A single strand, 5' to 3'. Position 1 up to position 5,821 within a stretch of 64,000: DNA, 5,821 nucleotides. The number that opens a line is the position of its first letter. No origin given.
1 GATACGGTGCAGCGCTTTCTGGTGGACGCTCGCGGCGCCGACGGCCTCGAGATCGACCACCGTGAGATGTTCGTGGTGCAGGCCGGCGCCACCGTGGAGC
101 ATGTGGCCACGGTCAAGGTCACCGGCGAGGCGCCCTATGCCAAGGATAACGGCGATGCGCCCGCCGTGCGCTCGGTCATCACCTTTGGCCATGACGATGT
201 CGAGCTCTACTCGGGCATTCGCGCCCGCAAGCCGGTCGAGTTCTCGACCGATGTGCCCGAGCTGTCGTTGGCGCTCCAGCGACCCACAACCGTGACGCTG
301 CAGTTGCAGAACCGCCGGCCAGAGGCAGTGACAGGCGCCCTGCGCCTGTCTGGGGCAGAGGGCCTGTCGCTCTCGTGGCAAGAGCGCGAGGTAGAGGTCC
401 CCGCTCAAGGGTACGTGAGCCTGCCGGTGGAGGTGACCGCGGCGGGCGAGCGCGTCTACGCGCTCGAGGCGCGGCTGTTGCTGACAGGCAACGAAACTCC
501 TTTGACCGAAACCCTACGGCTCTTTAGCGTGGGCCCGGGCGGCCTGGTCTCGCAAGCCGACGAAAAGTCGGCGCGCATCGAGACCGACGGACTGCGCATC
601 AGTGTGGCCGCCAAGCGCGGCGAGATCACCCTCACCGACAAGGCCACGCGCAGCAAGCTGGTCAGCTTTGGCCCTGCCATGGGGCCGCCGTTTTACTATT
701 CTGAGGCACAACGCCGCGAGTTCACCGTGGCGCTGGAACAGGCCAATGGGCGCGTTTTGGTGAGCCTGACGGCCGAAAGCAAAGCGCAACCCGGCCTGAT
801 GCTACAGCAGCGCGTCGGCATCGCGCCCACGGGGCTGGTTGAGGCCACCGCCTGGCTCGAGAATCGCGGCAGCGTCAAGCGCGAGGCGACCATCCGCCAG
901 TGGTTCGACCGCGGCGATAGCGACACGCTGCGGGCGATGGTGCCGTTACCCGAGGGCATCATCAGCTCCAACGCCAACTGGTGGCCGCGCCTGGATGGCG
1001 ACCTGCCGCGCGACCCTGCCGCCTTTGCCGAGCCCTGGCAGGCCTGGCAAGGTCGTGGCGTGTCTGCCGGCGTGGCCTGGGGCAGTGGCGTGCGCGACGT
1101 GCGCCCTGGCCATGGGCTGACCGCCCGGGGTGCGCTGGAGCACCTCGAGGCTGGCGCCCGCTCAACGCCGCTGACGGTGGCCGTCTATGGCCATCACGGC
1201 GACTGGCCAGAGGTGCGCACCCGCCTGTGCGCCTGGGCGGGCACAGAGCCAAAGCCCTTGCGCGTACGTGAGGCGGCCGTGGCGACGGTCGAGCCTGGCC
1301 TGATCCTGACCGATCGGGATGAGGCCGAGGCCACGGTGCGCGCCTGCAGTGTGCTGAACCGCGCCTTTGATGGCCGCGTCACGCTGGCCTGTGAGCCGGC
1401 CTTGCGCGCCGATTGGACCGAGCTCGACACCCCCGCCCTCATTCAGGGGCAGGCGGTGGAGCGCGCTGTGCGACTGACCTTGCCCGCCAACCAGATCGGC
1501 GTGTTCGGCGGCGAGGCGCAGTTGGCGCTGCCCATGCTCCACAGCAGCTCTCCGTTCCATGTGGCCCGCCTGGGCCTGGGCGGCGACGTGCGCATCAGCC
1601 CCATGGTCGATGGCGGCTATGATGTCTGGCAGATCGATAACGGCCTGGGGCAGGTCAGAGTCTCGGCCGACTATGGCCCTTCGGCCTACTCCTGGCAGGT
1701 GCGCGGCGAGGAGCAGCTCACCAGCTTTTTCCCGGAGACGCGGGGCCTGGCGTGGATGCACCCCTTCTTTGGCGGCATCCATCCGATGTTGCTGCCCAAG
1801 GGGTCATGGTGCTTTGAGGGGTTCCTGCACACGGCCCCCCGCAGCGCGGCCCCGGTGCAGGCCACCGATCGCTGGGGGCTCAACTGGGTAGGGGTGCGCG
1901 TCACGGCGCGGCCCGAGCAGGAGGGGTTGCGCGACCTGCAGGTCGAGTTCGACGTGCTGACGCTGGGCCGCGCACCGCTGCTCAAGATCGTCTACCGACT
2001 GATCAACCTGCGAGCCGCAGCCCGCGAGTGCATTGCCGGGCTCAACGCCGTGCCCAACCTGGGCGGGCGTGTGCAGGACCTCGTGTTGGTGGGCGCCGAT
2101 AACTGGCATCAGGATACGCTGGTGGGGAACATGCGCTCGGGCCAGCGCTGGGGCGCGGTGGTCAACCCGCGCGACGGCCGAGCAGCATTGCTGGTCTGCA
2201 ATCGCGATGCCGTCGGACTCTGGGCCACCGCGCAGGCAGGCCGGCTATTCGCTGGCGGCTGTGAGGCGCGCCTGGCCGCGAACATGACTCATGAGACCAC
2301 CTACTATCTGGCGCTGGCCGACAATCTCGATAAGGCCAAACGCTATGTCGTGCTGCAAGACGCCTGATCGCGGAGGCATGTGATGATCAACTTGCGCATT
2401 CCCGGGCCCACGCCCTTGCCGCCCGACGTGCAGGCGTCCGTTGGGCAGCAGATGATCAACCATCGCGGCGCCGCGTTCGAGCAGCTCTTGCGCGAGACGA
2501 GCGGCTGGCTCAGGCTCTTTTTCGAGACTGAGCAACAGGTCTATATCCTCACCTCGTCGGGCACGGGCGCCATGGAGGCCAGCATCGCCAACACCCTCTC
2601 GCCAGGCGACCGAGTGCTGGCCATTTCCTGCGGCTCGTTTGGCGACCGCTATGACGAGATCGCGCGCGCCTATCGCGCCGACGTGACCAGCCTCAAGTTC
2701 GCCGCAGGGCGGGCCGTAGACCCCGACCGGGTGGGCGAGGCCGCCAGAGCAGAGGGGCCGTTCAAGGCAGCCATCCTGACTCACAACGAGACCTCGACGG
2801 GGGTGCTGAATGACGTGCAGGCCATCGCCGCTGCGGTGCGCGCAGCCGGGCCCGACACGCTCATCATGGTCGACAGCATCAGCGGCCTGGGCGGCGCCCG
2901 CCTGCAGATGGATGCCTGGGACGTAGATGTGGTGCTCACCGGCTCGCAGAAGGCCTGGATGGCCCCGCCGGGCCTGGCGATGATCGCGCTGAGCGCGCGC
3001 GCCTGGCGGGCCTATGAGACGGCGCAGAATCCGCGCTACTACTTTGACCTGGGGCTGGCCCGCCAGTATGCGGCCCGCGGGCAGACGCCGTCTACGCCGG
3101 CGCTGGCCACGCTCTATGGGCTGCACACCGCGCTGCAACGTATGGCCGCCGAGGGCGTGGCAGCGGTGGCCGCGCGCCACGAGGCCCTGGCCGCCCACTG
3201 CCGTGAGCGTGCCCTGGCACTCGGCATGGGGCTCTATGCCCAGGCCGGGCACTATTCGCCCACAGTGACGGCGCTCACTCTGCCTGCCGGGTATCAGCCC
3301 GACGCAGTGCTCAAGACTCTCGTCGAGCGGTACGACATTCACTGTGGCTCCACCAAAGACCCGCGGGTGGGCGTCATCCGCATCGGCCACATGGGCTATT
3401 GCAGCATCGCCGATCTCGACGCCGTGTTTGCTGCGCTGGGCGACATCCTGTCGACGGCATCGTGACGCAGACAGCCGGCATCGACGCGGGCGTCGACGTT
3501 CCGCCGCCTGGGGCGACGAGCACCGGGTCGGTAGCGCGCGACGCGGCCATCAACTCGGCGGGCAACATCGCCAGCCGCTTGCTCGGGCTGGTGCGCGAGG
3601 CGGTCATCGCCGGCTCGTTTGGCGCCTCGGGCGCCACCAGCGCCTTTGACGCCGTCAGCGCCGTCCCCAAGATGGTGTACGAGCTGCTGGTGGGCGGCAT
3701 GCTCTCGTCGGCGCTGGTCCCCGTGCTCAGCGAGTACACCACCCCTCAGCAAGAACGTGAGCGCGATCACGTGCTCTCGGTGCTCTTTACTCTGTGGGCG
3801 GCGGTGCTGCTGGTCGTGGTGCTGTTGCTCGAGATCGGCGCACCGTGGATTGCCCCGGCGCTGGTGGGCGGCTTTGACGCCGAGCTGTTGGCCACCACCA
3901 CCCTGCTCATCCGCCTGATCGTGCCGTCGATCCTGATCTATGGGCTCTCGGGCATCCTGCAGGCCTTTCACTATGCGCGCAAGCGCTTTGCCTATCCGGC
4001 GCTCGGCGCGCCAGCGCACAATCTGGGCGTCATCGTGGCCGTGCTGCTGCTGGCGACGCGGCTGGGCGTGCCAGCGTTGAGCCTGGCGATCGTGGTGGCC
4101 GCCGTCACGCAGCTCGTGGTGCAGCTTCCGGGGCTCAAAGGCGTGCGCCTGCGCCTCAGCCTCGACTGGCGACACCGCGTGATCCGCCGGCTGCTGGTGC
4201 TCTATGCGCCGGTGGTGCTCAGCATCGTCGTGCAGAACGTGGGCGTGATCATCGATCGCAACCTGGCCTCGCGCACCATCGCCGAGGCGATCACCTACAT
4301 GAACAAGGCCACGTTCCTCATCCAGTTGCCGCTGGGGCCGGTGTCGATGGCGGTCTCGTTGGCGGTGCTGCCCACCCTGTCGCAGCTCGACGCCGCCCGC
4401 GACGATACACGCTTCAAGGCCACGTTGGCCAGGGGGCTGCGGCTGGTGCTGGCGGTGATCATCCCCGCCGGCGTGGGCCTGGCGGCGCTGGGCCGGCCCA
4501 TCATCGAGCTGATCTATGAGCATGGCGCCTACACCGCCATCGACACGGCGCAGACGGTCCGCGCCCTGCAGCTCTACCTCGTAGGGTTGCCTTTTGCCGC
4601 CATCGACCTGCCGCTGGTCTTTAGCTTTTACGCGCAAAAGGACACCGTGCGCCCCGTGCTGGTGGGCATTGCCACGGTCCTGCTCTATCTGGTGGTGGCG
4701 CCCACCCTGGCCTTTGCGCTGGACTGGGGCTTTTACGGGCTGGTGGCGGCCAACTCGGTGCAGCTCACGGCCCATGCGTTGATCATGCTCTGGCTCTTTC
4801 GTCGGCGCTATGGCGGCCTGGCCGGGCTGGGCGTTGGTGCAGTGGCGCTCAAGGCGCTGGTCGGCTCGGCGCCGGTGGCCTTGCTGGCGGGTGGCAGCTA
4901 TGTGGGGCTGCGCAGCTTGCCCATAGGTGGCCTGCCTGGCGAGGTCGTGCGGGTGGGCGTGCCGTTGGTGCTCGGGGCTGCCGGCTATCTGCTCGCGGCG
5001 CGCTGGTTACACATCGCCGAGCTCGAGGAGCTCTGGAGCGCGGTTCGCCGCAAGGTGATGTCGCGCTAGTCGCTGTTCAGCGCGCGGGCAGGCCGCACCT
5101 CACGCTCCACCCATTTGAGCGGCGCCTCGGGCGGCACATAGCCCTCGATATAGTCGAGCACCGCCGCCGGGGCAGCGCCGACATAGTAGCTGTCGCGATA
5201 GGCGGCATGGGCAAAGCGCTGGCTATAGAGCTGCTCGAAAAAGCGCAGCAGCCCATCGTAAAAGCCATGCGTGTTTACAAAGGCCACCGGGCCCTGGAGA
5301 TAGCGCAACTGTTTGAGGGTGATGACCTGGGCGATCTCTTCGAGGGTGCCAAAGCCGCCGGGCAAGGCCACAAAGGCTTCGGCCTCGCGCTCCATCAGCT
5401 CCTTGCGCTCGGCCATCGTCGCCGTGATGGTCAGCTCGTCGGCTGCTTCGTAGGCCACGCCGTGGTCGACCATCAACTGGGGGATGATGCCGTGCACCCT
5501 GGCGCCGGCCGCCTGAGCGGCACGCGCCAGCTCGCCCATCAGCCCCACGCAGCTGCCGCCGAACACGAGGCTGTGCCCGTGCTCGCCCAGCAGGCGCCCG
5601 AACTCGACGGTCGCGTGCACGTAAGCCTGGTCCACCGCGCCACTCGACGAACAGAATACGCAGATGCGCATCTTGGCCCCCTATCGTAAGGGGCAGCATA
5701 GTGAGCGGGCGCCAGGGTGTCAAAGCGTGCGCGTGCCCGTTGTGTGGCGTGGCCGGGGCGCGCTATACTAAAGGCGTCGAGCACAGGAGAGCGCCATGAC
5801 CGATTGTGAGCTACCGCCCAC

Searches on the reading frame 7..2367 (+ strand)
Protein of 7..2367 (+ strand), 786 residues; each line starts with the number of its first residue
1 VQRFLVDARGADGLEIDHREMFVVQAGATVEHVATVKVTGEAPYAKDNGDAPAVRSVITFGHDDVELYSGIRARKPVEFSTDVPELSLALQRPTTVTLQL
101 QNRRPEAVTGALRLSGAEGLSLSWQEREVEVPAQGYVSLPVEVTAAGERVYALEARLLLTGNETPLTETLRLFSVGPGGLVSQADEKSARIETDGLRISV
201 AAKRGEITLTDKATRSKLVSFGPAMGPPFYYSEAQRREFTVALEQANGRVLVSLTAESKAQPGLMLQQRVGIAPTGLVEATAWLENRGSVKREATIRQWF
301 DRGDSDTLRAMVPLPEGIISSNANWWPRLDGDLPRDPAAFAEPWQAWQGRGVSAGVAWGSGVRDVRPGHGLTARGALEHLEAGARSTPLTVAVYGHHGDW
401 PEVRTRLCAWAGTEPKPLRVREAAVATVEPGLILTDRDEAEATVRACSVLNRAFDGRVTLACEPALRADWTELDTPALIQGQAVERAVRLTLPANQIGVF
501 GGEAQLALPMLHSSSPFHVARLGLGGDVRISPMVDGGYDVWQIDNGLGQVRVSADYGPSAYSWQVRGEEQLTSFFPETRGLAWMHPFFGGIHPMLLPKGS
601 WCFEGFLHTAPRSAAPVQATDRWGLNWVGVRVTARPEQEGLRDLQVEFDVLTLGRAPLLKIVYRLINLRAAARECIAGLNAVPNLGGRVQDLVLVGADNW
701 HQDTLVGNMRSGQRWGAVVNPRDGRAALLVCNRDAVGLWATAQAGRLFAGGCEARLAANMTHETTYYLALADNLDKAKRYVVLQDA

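Call 9: search_protein_families(library=pfam, proteins=[window:7-2367:+])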
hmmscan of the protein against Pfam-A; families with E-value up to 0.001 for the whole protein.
window:7-2367:+ (786 aa): 1 family
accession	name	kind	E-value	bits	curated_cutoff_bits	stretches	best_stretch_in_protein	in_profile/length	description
PF11614.14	FixG_C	-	2.7e-07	31.2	25.6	0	97-149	36-89/119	IG-like fold at C-terminal of FixG, putative oxidoreductase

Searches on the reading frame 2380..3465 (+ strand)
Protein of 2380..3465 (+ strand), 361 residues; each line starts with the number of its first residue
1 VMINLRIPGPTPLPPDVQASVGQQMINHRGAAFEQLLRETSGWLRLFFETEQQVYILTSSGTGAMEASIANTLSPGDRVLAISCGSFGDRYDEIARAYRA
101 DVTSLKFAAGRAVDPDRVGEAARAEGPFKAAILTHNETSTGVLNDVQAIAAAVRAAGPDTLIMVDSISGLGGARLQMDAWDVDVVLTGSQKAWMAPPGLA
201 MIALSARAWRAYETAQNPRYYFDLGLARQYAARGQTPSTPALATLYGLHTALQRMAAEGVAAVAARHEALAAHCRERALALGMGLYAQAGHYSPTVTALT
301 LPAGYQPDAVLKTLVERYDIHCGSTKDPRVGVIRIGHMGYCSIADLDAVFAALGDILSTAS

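Call 9: search_protein_families(library=pfam, proteins=[window:2380-3465:+])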
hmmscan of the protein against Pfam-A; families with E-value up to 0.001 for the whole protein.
window:2380-3465:+ (361 aa): 1 family
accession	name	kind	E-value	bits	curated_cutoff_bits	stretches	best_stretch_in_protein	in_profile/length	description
PF00266.25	Aminotran_5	-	3.8e-21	75.9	21.5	1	23-321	31-334/371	Aminotransferase class-V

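Call 49: search_protein_families(library=ncbifam, proteins=[window:2380-3465:+], max_evalue=0.00001)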
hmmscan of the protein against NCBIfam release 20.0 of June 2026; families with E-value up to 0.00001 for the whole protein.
window:2380-3465:+ (361 aa): 7 families
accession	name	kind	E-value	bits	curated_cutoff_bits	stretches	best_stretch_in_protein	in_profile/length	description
NF045640.1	AspGlyoxATaseBhcA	equivalog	2.9e-78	263.5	650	1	6-341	8-348/395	L-aspartate--glyoxylate aminotransferase BhcA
NF046070.1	PyrdoxPyrvTramin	equivalog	6.4e-55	186.5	600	1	9-358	12-365/369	pyridoxamine--pyruvate transaminase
TIGR03301.1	PhnW-AepZ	equivalog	1.6e-45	156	360.8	1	8-357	5-355/355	2-aminoethylphosphonate aminotransferase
TIGR02326.1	transamin_PhnW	equivalog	4.8e-27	95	400.8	1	54-357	56-360/363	2-aminoethylphosphonate--pyruvate transaminase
NF010006.0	PRK13479.1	equivalog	7e-27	94.5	296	1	52-358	56-362/369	2-aminoethylphosphonate--pyruvate transaminase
TIGR01366.1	serC_3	equivalog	2.3e-13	50.1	401.65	1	27-263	33-261/361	phosphoserine transaminase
TIGR01977.1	am_tr_V_EF2568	hypoth_equivalog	3.6e-06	26.2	377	1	37-204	46-212/376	cysteine desulfurase family protein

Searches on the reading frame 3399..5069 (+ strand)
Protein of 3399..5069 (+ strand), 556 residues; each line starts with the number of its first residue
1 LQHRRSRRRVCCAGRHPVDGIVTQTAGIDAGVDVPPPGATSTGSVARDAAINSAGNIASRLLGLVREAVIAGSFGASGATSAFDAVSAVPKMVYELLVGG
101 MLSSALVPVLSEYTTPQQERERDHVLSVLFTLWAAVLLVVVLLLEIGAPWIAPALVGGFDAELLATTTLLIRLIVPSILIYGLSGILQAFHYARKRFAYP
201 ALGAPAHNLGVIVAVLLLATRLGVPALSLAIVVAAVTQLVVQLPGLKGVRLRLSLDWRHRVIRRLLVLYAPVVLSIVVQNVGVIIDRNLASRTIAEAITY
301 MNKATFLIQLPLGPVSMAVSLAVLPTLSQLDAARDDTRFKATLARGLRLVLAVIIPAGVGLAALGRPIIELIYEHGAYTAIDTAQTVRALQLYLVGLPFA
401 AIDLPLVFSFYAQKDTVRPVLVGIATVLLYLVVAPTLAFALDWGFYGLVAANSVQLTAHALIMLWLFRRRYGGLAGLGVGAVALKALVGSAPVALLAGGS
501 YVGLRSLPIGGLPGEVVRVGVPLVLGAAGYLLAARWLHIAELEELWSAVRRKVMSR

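Call 9: search_protein_families(library=pfam, proteins=[window:3399-5069:+])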
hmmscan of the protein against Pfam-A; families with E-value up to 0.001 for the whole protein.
window:3399-5069:+ (556 aa): 3 families
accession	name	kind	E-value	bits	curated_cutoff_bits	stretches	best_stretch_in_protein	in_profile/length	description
PF03023.19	MurJ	-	1.4e-82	278.2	27.4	1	70-495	1-424/451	Lipid II flippase MurJ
PF13440.11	Polysacc_synt_3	-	8.4e-11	42.1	23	1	117-373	38-284/293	Polysaccharide biosynthesis protein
PF01554.23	MatE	-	2.3e-07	31.1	24.9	1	271-435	1-160/161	MatE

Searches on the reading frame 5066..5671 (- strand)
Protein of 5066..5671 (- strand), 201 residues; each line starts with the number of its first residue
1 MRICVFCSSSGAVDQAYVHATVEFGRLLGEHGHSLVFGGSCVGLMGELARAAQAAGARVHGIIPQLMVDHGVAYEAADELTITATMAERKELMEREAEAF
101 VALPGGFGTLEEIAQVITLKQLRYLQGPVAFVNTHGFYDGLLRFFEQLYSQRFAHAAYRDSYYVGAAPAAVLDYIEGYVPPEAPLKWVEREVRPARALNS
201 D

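Call 9: search_protein_families(library=pfam, proteins=[window:5066-5671:-])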
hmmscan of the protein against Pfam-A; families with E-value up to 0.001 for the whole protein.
window:5066-5671:- (201 aa): 2 families
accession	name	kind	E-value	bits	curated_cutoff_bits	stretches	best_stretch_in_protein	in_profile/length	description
PF03641.19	Lysine_decarbox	-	4.9e-34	117.8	27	1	45-174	1-130/131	Possible lysine decarboxylase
PF18306.6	LDcluster4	-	1.4e-13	51.1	26.3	1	3-119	4-116/151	SLOG cluster4 family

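Call 49: search_protein_families(library=ncbifam, proteins=[window:5066-5671:-], max_evalue=0.00001)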
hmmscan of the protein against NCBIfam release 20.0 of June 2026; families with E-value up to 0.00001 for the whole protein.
window:5066-5671:- (201 aa): 3 families
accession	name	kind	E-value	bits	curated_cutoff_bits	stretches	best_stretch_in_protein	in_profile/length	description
TIGR00730.1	TIGR00730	subfamily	7e-45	152.9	96.35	1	3-178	3-178/178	TIGR00730 family Rossman fold protein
NF058542.1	CtkRMPhLog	equivalog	2.7e-35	121.9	300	1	3-153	4-153/177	cytokinin riboside 5'-monophosphate phosphoribohydrolase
TIGR00725.1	TIGR00725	hypoth_equivalog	1.5e-09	37.5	106.9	1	8-120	7-115/159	TIGR00725 family protein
